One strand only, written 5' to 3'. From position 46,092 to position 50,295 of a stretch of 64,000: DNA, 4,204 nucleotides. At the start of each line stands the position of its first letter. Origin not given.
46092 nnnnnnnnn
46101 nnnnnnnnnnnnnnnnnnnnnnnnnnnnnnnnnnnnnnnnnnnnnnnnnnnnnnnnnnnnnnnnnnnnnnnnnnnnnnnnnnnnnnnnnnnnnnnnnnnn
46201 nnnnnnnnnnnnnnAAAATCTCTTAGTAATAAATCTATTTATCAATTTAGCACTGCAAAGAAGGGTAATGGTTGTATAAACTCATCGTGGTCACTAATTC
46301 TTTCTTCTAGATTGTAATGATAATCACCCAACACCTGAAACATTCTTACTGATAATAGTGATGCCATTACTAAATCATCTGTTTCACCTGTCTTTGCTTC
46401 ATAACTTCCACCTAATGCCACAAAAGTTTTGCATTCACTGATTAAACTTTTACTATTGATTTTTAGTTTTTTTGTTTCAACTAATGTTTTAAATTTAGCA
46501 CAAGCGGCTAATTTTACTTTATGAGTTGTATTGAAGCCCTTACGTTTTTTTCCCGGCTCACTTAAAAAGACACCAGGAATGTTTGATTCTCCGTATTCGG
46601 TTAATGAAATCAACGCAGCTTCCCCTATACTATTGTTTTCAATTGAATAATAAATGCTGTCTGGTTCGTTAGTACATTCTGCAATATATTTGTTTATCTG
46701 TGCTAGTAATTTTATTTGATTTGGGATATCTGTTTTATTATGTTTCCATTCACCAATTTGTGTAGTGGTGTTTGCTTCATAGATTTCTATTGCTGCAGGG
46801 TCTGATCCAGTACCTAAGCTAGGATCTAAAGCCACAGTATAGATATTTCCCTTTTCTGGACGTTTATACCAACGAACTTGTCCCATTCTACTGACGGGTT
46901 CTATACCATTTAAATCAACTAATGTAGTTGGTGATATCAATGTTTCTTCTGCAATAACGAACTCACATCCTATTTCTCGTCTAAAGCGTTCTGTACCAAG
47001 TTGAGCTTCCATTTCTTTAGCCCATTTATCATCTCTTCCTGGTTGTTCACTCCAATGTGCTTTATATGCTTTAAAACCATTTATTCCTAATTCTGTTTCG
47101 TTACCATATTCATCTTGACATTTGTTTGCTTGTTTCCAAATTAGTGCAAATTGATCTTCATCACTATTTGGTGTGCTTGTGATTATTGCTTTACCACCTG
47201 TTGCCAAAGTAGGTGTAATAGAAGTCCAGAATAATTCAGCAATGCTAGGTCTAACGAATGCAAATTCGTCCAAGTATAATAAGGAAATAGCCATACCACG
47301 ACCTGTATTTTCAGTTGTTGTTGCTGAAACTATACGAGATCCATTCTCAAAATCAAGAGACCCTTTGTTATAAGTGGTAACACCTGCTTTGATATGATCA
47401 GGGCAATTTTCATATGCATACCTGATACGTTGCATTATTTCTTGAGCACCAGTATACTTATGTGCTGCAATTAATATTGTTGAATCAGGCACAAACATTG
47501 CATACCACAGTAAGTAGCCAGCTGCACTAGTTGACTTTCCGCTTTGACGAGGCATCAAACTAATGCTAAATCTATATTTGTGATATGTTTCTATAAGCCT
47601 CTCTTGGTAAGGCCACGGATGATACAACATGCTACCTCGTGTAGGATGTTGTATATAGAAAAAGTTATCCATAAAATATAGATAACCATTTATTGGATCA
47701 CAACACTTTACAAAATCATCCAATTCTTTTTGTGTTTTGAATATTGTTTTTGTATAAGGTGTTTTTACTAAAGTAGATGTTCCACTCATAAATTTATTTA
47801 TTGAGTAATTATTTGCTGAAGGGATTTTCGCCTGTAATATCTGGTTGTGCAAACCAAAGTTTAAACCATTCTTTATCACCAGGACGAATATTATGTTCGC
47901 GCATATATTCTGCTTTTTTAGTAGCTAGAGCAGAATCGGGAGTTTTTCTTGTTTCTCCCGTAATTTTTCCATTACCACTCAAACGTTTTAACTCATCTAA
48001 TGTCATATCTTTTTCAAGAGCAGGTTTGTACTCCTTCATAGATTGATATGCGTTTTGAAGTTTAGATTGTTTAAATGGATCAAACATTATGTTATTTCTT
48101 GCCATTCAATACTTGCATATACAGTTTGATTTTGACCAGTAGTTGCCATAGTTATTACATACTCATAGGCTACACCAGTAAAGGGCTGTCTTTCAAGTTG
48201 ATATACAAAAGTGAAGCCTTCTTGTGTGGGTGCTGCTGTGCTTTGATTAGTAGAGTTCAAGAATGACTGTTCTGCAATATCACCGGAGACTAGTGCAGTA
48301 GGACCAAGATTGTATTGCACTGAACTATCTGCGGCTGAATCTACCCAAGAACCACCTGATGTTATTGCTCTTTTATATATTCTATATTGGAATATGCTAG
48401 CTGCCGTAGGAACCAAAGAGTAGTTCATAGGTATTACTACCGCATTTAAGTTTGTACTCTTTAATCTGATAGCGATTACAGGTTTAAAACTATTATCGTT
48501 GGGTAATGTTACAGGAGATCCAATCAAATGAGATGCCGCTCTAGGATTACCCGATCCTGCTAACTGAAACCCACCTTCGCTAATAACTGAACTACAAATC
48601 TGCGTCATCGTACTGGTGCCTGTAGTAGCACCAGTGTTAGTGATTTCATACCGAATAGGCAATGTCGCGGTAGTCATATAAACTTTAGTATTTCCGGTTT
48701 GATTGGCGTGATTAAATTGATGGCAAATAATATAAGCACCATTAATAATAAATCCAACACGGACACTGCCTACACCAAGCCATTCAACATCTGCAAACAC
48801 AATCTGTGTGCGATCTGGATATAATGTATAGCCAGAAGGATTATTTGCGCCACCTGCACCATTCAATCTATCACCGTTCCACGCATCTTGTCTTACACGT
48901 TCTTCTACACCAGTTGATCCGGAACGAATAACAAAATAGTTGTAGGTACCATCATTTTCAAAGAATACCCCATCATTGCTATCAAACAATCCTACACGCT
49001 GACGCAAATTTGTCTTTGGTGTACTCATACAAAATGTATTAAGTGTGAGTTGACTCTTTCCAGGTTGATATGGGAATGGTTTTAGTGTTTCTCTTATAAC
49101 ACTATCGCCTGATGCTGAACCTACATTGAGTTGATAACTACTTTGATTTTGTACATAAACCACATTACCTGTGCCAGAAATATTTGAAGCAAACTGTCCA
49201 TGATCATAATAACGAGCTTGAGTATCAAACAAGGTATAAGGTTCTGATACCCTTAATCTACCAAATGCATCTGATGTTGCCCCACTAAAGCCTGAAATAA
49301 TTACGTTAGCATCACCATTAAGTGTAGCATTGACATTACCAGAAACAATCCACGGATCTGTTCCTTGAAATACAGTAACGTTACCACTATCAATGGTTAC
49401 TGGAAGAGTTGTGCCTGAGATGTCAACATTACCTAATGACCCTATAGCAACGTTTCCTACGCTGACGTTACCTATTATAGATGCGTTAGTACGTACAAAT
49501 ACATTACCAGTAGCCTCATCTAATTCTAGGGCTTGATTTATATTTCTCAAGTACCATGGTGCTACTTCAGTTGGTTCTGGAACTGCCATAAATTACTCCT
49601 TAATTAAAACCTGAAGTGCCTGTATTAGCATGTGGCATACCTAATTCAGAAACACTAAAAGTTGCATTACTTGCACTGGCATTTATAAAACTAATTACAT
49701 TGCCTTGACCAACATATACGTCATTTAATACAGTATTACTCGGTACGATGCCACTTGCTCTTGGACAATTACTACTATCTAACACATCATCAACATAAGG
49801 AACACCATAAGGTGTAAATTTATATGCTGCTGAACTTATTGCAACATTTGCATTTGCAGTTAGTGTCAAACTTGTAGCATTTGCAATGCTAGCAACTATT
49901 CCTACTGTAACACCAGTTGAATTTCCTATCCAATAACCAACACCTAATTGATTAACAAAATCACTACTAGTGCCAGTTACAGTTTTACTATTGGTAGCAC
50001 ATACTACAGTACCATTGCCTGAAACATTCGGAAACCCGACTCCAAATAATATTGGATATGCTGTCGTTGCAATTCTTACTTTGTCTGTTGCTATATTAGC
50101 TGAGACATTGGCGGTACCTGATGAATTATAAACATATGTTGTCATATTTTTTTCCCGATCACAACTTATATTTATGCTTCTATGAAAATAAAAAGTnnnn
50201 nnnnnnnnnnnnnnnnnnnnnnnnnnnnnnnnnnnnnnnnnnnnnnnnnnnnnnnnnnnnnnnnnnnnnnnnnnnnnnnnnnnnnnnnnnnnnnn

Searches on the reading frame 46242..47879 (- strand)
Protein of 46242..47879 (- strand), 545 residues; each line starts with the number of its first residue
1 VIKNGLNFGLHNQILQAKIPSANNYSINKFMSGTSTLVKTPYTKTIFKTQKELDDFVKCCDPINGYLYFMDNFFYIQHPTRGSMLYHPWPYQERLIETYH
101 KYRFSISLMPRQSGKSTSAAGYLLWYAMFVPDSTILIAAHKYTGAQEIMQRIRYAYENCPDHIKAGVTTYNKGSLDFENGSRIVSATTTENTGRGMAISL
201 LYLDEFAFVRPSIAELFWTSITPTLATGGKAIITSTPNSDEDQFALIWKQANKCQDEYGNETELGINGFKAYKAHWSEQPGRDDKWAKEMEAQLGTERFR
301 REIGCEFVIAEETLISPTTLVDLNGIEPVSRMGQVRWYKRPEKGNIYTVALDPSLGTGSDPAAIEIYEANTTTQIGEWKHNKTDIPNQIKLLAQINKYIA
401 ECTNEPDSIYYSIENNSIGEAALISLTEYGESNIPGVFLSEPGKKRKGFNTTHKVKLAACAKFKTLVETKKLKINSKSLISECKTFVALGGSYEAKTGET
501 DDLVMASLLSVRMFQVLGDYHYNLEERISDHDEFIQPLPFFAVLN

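Call 4: search_protein_families(library=pfam, proteins=[window:46242-47879:-], max_evalue=0.01)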
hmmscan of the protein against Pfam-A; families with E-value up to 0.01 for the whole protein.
window:46242-47879:- (545 aa): 3 families
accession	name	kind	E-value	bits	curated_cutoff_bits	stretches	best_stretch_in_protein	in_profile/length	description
PF03237.21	Terminase_6N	-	2.1e-15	57.4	22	1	108-316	3-209/215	Terminase large subunit, T4likevirus-type, N-terminal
PF17289.8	Terminase_6C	-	0.00031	21.2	22.6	1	350-508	2-149/155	Terminase RNaseH-like domain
PF03354.21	TerL_ATPase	-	0.0097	16.1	23.7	0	98-223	17-149/178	Terminase large subunit, ATPase domain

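Call 5: search_protein_families(library=phrogs, proteins=[window:46242-47879:-], max_evalue=0.01)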
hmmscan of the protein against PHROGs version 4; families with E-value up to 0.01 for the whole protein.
window:46242-47879:- (545 aa): 13 families
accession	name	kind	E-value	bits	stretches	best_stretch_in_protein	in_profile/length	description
phrog_36964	-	head and packaging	2.5e-110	371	2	116-540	435-884/890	terminase large subunit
phrog_5989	-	head and packaging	1.7e-47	163.2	1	16-306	71-333/347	terminase large subunit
phrog_2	-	head and packaging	1.1e-45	157.7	1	84-511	262-589/807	terminase large subunit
phrog_7579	-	head and packaging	1.2e-19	71.5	1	96-317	11-223/239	terminase large subunit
phrog_38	-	head and packaging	3.1e-14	53.6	1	65-504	272-693/760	terminase large subunit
phrog_9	-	head and packaging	1.9e-11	44.6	1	73-259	191-383/812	terminase large subunit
phrog_24361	-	head and packaging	2.3e-08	35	1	444-516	67-140/162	terminase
phrog_26724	-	unknown function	2.6e-08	34.6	1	70-209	17-152/192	-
phrog_15503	-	unknown function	1.7e-05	25.4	1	69-211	54-197/245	-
phrog_4914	-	head and packaging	0.00055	20.6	1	99-162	102-167/213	terminase large subunit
phrog_28229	-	unknown function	0.0007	20.9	0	126-221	44-140/154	-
phrog_675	-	head and packaging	0.0028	17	1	84-241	39-195/576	terminase large subunit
phrog_32359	-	head and packaging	0.0029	18.3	1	105-187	110-189/210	terminase large subunit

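Call 84: search_dna_similar(query=window:46242-47879:-, collection=phages, mode=protein, max_rows=12)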
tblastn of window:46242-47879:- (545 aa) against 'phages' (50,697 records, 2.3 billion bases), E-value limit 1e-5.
Records with a match: 2609; places in all: 2626; records where one place covers at least 80% of the query: 2171.
Best place of each record, by identity: <60% 2609.
By first word of the organism name: Escherichia 666; Synechococcus 378; Klebsiella 331; Salmonella 202; Vibrio 136; Shigella 89; Aeromonas 80; Acinetobacter 71; Cyanophage 61; Enterobacter 59; and 69 more.
By host as written in the record: - 469; Escherichia coli 277; Klebsiella pneumoniae 114; Synechococcus 107; Escherichia coli O157:H7 38; Synechococcus sp. 38; Salmonella enterica 29; Synechococcus sp. WH7803 28; and 587 more.
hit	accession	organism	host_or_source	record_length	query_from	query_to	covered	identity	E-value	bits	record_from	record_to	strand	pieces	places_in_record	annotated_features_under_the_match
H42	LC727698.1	Pseudomonas phage sp. 30-3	Pseudomonas aeruginosa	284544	31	541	94%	50.1%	7e-164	521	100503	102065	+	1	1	hypothetical protein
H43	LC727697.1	Pseudomonas phage sp. 30-2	Pseudomonas aeruginosa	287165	31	541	94%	50.1%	7e-164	521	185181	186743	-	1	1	hypothetical protein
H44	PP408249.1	Pseudomonas phage vB_Pa-PAC2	Pseudomonas aeruginosa PAO1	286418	31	541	94%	50.1%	7e-164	521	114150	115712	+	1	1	DNA terminase packaging enzyme large subunit | hypothetical protein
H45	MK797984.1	Pseudomonas phage vB_PaeM_PA5oct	-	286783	31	541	94%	50.1%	7e-164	521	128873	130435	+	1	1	hypothetical protein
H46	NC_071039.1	Pseudomonas phage vB_PaeM_PA5oct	-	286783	31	541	94%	50.1%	7e-164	521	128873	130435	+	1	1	terminase large subunit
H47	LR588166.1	Pseudomonas phage vB_PaeM_MIJ3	-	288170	31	541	94%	50.1%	7e-164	521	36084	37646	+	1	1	phage terminase, large ...: phage terminase, large subunit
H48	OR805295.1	Pseudomonas phage Paride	Pseudomonas aeruginosa PAO1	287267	31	541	94%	50.1%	8e-164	521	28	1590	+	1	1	terminase large subunit | hypothetical protein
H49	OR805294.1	Pseudomonas phage Ettore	Pseudomonas aeruginosa PAO1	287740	31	541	94%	50.1%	8e-164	521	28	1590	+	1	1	terminase large subunit | hypothetical protein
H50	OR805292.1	Pseudomonas phage Cassandra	Pseudomonas aeruginosa PAO1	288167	31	541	94%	50.1%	8e-164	521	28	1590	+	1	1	terminase large subunit | hypothetical protein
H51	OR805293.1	Pseudomonas phage Deifobo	Pseudomonas aeruginosa PAO1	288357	31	541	94%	50.1%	8e-164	521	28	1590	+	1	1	terminase large subunit | hypothetical protein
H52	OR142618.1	Pseudomonas phage Callisto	Pseudomonas aeruginosa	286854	31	541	94%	50.1%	1e-163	521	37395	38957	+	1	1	hypothetical protein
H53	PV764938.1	Sinorhizobium phage Phosso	Sinohrizobium meliloti NRRL L-50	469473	10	540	97%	46.0%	6e-153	490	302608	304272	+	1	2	terminase large subunit | hypothetical protein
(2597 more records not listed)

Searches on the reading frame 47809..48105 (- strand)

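Call 4: search_protein_families(library=pfam, proteins=[window:47809-48105:-], max_evalue=0.01)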
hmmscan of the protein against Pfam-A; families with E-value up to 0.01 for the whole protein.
window:47809-48105:- (98 aa): 1 family
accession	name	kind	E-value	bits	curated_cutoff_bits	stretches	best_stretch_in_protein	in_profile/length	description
PF14716.13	HHH_8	-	0.0069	17.2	30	0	9-49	23-60/73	Helix-hairpin-helix domain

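Call 5: search_protein_families(library=phrogs, proteins=[window:47809-48105:-], max_evalue=0.01)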
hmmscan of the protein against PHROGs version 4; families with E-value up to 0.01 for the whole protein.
window:47809-48105:- (98 aa): 0 families

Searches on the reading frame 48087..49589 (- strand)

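Call 13: search_protein_families(library=phrogs, proteins=[window:48087-49589:-], max_evalue=0.001)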
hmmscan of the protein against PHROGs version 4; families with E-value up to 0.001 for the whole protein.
window:48087-49589:- (500 aa): 1 family
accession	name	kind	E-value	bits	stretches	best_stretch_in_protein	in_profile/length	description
phrog_1645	-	head and packaging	6.2e-107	359.1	1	70-499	18-439/440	virion structural protein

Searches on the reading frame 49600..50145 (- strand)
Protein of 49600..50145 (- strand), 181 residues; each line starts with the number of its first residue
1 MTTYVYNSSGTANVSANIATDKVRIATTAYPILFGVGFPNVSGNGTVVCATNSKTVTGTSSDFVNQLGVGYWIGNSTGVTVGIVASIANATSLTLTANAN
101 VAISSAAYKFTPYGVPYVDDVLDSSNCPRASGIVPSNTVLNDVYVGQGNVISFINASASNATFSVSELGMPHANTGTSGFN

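Call 13: search_protein_families(library=phrogs, proteins=[window:49600-50145:-], max_evalue=0.001)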
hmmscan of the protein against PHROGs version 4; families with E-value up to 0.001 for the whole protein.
window:49600-50145:- (181 aa): 1 family
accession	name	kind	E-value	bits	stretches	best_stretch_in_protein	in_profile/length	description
phrog_1980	-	tail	5.7e-05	23.6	1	44-110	6-75/449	tail fiber protein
